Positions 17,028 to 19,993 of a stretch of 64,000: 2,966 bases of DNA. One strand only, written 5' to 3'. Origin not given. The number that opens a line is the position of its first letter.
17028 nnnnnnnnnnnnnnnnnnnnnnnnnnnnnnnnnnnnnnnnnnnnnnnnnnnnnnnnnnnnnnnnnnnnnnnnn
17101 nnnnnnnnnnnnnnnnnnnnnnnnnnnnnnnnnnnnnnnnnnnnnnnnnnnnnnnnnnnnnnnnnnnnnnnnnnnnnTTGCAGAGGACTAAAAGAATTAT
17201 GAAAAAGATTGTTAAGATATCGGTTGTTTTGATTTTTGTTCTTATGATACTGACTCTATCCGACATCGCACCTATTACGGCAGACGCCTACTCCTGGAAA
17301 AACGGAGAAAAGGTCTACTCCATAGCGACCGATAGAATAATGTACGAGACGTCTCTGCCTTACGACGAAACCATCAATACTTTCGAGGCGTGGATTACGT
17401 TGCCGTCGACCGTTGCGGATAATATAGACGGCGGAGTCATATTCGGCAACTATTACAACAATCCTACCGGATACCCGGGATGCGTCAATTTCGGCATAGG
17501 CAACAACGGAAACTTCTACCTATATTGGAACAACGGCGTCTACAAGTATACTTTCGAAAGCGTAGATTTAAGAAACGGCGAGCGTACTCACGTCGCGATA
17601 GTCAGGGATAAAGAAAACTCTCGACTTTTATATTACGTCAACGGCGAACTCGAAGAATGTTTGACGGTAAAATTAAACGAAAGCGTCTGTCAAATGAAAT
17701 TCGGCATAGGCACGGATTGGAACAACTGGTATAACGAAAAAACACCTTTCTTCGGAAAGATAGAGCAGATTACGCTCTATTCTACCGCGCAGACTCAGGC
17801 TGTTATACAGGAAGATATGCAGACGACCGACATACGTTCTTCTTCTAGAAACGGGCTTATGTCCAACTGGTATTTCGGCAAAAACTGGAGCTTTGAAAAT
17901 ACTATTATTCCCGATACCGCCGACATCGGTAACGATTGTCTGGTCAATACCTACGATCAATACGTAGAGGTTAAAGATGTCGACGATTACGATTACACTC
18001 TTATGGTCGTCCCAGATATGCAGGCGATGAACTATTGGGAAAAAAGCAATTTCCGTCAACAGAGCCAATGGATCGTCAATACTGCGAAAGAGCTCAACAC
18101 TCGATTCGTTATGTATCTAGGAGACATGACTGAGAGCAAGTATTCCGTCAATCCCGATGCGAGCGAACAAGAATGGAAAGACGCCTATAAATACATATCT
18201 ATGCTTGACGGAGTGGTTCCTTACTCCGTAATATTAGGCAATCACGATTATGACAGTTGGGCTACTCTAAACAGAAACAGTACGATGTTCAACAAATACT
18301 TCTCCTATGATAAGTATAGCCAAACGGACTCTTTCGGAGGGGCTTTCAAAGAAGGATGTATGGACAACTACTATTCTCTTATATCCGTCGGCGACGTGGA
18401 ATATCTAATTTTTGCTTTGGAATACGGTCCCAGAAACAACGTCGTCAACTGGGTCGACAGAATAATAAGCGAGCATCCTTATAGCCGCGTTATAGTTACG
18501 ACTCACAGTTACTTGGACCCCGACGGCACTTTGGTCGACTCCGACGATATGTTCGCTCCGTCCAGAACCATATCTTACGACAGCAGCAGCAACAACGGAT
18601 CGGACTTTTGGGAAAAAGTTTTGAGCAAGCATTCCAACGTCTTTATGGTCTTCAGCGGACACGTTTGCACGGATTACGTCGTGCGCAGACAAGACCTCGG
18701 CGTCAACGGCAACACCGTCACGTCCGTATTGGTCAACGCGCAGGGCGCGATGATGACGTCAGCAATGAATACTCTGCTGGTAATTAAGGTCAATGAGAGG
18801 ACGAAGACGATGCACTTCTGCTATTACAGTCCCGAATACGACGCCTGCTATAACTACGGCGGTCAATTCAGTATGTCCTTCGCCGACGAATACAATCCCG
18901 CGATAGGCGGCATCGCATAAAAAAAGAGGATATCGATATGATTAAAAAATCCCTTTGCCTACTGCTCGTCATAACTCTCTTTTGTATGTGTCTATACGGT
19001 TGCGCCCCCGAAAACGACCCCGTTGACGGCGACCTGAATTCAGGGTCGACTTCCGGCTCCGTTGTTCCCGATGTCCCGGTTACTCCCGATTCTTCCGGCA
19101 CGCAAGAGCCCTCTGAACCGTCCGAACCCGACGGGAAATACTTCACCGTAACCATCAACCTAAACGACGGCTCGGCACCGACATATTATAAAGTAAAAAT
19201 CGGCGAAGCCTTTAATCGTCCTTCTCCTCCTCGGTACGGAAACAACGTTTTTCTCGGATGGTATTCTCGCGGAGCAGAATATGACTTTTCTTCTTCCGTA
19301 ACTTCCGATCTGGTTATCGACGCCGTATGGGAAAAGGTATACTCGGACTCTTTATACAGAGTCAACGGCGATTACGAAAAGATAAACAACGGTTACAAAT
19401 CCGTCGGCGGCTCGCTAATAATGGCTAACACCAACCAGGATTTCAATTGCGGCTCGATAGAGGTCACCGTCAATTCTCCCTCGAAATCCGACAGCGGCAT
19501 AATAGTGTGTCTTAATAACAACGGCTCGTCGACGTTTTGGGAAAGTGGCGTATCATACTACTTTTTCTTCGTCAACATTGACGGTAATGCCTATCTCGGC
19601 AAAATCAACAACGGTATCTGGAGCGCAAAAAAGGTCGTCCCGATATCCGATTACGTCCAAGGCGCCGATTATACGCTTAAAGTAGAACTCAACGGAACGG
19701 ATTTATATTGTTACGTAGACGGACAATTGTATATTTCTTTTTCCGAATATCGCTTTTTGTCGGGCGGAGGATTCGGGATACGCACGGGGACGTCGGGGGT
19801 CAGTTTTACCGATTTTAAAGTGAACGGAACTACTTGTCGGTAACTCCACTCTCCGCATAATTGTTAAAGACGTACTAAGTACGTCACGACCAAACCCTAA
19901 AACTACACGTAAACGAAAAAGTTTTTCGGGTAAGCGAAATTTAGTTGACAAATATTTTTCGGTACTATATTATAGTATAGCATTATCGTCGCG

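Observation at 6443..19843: GH32 fructanase locus surrounded by a paralogous family of LamG-like secreted lipoproteins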

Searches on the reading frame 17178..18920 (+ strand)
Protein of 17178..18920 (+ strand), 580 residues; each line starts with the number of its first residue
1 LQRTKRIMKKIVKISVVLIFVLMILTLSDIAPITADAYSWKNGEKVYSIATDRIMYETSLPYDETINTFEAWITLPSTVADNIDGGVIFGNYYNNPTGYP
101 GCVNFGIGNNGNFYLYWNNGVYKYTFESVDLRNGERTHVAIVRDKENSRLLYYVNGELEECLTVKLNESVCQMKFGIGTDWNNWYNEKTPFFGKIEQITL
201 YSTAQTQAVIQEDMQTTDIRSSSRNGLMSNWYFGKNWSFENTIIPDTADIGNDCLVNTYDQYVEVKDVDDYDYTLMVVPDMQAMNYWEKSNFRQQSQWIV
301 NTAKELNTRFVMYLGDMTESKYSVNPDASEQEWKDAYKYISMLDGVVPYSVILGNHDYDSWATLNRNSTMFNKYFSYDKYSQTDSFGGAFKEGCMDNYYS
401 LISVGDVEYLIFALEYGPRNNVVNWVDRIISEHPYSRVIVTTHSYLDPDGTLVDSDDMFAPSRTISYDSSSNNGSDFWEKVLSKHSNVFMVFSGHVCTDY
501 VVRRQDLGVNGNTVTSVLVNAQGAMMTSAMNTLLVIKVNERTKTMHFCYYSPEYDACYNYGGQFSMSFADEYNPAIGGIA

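Call 4: search_protein_families(library=pfam, proteins=[window:17178-18920:+], max_evalue=0.1)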
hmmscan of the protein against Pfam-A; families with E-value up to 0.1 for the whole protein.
window:17178-18920:+ (580 aa): 3 families
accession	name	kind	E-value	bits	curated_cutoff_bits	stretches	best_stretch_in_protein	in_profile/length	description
PF13385.13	Laminin_G_3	-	1.6e-10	41.8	27.6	1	67-210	19-150/151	Concanavalin A-like lectin/glucanases superfamily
PF00149.33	Metallophos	-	4e-07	31.1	21.5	1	275-497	3-189/191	Calcineurin-like phosphoesterase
PF24788.1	AtPDCT1_2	-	0.048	13.9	27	0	103-147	83-126/160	AtPDCT1/2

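Call 36: search_protein_families(library=ncbifam, proteins=[window:17178-18920:+], max_evalue=0.01)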
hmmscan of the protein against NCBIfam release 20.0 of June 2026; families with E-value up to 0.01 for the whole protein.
window:17178-18920:+ (580 aa): 0 families

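Call 44: search_solved_structures(query=window:17178-18920:+, max_evalue=1, show_alignments=1)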
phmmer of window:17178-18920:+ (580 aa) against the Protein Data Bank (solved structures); distinct sequences matched with E-value up to 1: 0.

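Call 59: search_solved_structures(query=A4, max_evalue=1)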
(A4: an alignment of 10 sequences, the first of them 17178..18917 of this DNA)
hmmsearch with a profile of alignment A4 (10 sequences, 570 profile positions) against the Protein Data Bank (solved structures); distinct sequences matched with E-value up to 1: 2.
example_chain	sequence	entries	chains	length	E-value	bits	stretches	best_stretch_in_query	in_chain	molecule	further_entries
4dqa_A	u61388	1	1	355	7.2e-05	24.7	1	123-239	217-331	uncharacterized protein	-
8w8t_A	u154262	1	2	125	0.13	13.9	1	260-312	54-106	C-type lectin domain family 12 member A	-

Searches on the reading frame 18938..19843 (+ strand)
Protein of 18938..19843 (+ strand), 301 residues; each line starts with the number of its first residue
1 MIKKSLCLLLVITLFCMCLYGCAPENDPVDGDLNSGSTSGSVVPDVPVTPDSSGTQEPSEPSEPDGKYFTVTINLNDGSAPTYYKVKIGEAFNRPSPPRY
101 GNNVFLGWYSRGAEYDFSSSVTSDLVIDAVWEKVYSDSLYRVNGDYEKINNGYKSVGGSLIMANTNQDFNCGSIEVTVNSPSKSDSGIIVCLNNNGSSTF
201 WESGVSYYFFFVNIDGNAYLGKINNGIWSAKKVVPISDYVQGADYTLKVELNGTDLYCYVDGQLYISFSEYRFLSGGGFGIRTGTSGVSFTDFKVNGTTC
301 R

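Call 4: search_protein_families(library=pfam, proteins=[window:18938-19843:+], max_evalue=0.1)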
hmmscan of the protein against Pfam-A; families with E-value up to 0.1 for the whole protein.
window:18938-19843:+ (301 aa): 2 families
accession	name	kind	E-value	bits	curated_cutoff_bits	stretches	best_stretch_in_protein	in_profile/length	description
PF09479.16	Flg_new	-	1.4e-07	32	27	1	69-127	1-62/65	Listeria-Bacteroides repeat domain (List_Bact_rpt)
PF19763.6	DUF6250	-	0.027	14.8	26.9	1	242-293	114-165/165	Domain of unknown function (DUF6250)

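Call 9: search_solved_structures(query=window:18938-19843:+, max_evalue=10)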
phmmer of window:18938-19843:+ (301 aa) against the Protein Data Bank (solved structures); distinct sequences matched with E-value up to 10: 9.
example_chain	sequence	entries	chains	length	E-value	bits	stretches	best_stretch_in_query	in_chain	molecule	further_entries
9qr4_A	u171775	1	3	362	0.018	17.4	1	58-122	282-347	Internalin B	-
2y5p_A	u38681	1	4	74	0.051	15.9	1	70-123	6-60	INTERNALIN B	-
9qr5_A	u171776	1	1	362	0.21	13.9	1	58-122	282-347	Internalin B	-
2y5q_A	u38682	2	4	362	0.24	13.8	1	59-122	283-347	INTERNALIN B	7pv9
1m9s_A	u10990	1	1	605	0.28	13.5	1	59-131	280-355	Internalin B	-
7nms_A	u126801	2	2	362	0.3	13.4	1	59-122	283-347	Internalin B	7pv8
8bf4_D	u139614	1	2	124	0.9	11.9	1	150-210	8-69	VHH14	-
2xr7_A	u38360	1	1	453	1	11.7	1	91-195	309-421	MALONYLTRANSFERASE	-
6jle_A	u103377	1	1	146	1.8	10.9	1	201-287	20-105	MORN repeat-containing protein 4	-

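Call 14: find_encoding_contigs(protein=window:18938-19843:+, flank=10000, max_places=6)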
Protein window:18938-19843:+ (301 aa): no gene with exactly this product is on record in the collection.

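Call 36: search_protein_families(library=ncbifam, proteins=[window:18938-19843:+], max_evalue=0.01)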
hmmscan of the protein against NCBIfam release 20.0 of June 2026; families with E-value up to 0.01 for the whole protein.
window:18938-19843:+ (301 aa): 0 families
